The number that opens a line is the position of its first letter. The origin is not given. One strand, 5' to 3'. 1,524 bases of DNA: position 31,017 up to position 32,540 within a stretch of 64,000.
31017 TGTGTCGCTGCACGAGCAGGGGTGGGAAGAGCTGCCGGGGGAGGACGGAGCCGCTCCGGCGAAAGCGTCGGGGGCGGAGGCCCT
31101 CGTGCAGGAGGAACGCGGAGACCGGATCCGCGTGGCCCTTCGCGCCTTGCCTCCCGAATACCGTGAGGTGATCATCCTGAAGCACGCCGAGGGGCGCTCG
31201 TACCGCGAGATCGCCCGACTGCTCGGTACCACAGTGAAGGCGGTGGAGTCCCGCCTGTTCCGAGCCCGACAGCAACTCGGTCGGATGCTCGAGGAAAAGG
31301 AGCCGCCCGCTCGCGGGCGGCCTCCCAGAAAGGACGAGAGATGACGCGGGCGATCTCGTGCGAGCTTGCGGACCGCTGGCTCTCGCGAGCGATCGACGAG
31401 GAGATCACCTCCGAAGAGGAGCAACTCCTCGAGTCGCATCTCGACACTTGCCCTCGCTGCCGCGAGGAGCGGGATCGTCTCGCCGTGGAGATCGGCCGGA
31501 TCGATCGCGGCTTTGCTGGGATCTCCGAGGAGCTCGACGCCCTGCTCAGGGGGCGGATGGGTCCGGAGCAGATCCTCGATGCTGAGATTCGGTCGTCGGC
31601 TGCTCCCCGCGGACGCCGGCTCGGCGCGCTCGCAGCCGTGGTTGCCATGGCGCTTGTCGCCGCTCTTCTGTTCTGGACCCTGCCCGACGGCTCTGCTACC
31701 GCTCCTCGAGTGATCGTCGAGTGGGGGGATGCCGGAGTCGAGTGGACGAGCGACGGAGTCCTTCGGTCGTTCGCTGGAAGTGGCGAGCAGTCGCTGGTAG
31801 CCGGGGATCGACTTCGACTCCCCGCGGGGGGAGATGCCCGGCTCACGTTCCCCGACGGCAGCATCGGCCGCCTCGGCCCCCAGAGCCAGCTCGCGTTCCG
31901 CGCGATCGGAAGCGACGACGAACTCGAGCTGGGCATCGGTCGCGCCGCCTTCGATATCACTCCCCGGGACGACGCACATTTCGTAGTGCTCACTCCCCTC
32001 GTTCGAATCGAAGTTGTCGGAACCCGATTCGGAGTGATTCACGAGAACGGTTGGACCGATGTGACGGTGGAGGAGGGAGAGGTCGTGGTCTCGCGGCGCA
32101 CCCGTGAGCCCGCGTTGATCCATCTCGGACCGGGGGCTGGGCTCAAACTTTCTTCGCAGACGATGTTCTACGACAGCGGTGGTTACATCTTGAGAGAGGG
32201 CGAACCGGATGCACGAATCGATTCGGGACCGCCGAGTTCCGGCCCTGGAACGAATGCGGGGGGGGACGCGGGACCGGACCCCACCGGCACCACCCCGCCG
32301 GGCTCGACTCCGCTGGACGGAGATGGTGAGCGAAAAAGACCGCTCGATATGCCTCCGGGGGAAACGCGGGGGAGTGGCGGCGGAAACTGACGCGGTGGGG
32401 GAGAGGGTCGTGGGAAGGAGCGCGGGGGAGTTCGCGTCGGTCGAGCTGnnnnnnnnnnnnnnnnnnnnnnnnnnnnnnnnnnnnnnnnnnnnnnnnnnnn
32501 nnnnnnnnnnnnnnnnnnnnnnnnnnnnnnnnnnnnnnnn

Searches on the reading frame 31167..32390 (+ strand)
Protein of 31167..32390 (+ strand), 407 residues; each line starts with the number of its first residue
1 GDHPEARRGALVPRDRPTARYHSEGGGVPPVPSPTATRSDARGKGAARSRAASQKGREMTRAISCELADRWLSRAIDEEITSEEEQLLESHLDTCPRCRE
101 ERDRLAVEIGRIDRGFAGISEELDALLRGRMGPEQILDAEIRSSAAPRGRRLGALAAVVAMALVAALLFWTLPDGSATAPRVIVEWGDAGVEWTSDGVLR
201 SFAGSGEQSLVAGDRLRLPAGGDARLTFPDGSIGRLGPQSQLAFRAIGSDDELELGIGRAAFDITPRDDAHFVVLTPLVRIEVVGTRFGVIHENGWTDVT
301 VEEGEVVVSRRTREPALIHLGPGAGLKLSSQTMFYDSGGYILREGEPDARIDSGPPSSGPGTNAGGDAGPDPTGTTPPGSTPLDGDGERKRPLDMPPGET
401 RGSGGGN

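Call 18: search_protein_families(library=pfam, proteins=[window:31167-32390:+], max_evalue=0.001)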
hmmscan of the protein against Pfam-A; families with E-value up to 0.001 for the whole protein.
window:31167-32390:+ (407 aa): 2 families
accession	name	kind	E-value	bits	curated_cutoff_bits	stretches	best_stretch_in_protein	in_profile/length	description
PF04773.18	FecR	-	2.6e-14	53.9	24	1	214-306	1-96/97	FecR protein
PF13490.11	zf-HC2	-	8.4e-07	29.4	22.2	1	65-99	1-35/35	Putative zinc-finger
